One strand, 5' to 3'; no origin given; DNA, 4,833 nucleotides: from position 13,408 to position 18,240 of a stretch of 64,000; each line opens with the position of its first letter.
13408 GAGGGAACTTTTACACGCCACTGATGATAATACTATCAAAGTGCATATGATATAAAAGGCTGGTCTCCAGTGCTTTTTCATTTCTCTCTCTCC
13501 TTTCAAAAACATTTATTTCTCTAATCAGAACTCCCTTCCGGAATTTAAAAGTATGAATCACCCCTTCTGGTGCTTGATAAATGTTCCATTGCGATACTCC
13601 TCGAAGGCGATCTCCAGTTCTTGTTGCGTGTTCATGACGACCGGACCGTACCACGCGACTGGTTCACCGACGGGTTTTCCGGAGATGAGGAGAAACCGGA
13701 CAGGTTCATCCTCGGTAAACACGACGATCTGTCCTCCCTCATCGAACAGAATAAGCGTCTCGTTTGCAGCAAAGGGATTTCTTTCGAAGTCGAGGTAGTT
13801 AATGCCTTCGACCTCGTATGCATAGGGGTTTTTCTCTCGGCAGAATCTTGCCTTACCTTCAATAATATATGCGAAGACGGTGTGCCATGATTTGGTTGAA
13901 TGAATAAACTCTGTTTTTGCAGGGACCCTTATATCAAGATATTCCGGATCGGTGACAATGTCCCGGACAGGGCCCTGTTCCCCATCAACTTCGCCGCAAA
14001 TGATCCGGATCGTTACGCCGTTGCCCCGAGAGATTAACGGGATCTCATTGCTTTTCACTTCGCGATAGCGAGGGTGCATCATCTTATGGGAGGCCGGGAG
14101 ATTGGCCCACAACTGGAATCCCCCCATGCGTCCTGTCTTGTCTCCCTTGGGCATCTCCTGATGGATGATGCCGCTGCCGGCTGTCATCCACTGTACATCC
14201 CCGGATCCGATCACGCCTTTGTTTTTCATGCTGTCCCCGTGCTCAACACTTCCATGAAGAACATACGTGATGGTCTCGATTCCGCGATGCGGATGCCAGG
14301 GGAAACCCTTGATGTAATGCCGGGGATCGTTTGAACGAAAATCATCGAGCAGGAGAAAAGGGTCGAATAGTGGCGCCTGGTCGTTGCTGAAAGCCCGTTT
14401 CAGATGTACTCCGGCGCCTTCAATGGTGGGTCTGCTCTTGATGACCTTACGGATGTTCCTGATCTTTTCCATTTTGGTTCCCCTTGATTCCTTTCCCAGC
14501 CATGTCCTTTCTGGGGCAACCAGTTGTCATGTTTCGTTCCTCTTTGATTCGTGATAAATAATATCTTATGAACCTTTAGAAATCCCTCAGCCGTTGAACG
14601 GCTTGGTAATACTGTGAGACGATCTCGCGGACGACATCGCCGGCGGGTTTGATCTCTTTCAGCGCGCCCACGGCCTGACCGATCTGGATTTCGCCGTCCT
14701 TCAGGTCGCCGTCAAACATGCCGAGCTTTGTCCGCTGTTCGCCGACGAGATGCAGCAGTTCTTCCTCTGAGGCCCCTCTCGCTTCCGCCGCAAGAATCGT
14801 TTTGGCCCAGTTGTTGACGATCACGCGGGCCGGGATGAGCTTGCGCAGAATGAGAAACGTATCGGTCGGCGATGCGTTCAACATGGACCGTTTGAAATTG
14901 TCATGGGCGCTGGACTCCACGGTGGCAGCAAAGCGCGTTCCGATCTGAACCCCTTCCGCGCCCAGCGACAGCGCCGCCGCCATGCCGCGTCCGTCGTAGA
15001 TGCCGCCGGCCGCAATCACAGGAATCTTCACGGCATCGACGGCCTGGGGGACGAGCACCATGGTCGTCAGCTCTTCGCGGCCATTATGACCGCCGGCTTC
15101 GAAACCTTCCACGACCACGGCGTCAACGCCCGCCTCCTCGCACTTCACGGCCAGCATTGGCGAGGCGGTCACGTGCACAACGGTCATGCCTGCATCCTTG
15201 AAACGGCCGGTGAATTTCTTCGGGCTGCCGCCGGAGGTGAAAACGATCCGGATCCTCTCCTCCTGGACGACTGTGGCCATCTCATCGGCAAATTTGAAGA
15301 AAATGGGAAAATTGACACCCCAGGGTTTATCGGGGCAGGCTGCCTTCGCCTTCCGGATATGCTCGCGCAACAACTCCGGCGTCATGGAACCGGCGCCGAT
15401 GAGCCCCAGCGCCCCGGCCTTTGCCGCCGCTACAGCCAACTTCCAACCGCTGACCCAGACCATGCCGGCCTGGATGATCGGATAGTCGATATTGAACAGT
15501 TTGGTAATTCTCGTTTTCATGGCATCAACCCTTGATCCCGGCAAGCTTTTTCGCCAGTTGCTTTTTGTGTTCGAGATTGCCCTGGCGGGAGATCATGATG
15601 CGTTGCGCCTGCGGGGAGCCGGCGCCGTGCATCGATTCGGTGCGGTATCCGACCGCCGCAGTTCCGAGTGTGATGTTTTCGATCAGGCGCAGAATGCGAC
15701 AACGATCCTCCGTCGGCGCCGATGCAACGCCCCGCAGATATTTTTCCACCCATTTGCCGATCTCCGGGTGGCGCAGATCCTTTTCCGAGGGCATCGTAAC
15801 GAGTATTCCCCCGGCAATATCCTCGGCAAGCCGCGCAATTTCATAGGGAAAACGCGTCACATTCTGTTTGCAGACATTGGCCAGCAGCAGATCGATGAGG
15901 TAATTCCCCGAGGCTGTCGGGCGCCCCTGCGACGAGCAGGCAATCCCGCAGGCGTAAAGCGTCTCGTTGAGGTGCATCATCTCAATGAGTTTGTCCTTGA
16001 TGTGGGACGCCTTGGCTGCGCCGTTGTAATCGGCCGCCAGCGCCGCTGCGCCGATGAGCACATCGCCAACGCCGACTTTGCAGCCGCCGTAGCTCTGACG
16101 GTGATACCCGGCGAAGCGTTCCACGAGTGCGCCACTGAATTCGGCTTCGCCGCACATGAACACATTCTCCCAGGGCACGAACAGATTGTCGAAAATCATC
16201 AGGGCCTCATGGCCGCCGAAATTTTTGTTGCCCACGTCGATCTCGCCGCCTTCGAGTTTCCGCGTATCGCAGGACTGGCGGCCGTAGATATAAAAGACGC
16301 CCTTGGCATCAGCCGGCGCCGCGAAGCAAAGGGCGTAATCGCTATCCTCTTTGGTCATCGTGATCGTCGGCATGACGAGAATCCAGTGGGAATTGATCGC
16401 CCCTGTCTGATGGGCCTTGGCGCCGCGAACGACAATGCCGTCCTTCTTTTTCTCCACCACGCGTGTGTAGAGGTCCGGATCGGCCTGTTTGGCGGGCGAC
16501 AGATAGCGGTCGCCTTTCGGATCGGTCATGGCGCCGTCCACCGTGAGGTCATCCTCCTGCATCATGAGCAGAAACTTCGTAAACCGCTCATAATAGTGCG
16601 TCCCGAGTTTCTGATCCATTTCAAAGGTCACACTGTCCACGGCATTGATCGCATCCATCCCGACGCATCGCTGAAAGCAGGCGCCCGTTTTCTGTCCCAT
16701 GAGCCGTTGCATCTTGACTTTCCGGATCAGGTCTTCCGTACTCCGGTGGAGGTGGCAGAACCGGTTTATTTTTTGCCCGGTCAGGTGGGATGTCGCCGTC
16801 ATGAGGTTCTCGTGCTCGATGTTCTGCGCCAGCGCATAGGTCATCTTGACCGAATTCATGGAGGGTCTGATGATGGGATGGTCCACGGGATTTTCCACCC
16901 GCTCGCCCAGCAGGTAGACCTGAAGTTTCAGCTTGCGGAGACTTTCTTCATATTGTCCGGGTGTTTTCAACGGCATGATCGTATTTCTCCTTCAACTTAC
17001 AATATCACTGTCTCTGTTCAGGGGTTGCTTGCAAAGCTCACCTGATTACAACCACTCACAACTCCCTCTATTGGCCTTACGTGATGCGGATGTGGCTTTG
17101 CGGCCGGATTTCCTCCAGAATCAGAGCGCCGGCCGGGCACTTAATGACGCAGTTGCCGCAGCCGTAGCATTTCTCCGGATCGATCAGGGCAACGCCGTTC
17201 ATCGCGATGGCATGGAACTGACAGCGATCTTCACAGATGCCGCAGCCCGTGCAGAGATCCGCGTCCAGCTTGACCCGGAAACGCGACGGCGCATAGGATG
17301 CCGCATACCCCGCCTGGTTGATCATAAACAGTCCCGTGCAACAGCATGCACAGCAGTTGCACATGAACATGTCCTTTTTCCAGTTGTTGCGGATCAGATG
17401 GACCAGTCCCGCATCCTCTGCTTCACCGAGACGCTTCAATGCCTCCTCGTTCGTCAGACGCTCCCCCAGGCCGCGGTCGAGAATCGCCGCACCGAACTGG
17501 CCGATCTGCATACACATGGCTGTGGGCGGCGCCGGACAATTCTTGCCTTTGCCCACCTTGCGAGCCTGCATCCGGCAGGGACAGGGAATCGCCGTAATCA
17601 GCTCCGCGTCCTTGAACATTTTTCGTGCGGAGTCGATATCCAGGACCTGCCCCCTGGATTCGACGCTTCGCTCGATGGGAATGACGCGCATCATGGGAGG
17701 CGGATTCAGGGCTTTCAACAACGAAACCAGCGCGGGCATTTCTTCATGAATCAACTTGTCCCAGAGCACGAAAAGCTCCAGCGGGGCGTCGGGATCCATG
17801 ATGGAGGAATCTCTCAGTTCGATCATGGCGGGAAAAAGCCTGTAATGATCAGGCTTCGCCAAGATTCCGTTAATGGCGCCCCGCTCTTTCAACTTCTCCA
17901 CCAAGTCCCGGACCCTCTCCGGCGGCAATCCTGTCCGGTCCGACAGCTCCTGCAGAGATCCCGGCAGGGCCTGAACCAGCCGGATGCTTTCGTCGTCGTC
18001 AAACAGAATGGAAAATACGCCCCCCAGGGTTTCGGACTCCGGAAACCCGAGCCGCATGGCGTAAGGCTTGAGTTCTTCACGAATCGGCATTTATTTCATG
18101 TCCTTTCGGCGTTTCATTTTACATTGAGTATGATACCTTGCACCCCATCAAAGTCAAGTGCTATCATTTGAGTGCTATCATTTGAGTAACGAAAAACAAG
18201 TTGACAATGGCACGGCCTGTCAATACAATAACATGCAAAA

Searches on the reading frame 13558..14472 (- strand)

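Call 78: search_protein_families(library=pfam, max_evalue=0.00001, proteins=[window:13558-14472:-])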
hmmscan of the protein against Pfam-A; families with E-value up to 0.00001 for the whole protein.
window:13558-14472:- (304 aa): 2 families
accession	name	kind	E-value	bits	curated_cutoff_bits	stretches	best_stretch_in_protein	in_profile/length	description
PF02678.22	Pirin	-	8.6e-33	113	26.1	1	23-122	3-107/108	Pirin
PF05726.19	Pirin_C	-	3e-26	92.2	27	1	178-298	1-102/103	Pirin C-terminal cupin domain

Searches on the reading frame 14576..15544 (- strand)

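Call 78: search_protein_families(library=pfam, max_evalue=0.00001, proteins=[window:14576-15544:-])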
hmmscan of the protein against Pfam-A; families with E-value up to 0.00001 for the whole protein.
window:14576-15544:- (322 aa): 3 families
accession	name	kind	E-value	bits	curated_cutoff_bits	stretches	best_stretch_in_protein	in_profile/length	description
PF03060.21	NMO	-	4.3e-63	214.1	28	2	92-310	108-330/331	Nitronate monooxygenase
PF00478.31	IMPDH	-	1.4e-15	57.6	25.6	2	155-214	189-248/345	IMP dehydrogenase / GMP reductase domain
PF01070.24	FMN_dh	-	2.9e-08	33.6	24.9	1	131-207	231-307/350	FMN-dependent dehydrogenase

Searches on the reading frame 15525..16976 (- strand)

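Call 78: search_protein_families(library=pfam, max_evalue=0.00001, proteins=[window:15525-16976:-])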
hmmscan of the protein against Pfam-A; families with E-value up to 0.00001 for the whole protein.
window:15525-16976:- (483 aa): 2 families
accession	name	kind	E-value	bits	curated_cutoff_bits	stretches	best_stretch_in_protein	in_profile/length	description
PF11794.13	HpaB_N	-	1.6e-99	333.4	35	1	5-274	1-270/270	4-hydroxyphenylacetate 3-hydroxylase N terminal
PF03241.18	HpaB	-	1.8e-77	259.5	25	1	282-480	2-202/202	4-hydroxyphenylacetate 3-hydroxylase C terminal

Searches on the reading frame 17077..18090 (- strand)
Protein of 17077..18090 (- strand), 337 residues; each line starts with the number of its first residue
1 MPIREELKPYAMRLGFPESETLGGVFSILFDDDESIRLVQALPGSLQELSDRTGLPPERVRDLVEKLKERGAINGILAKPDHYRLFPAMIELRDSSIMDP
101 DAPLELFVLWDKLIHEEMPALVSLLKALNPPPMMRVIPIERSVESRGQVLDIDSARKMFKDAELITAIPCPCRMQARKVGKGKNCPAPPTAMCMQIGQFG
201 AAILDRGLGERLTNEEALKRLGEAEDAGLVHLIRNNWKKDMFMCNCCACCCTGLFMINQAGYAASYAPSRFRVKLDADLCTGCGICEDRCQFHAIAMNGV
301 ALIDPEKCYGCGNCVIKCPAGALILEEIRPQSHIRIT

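Call 78: search_protein_families(library=pfam, max_evalue=0.00001, proteins=[window:17077-18090:-])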
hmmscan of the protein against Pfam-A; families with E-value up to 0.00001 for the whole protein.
window:17077-18090:- (337 aa): 6 families
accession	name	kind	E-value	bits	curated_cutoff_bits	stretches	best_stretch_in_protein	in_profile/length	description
PF00037.32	Fer4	-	2.5e-11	43.3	21.1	2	303-323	3-23/24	4Fe-4S binding domain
PF13237.11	Fer4_10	-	1.1e-08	35.3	25.5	1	273-319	2-53/53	4Fe-4S dicluster domain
PF12838.12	Fer4_7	-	1.1e-07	32.6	27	1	280-322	2-52/52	4Fe-4S dicluster domain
PF12837.12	Fer4_6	-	1.6e-06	28.2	25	0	301-323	2-24/24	4Fe-4S binding domain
PF12797.12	Fer4_2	-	2e-06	27.8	24.5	0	301-320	3-22/22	4Fe-4S binding domain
PF13187.11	Fer4_9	-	2.7e-06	27.7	27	1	280-322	2-51/52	4Fe-4S dicluster domain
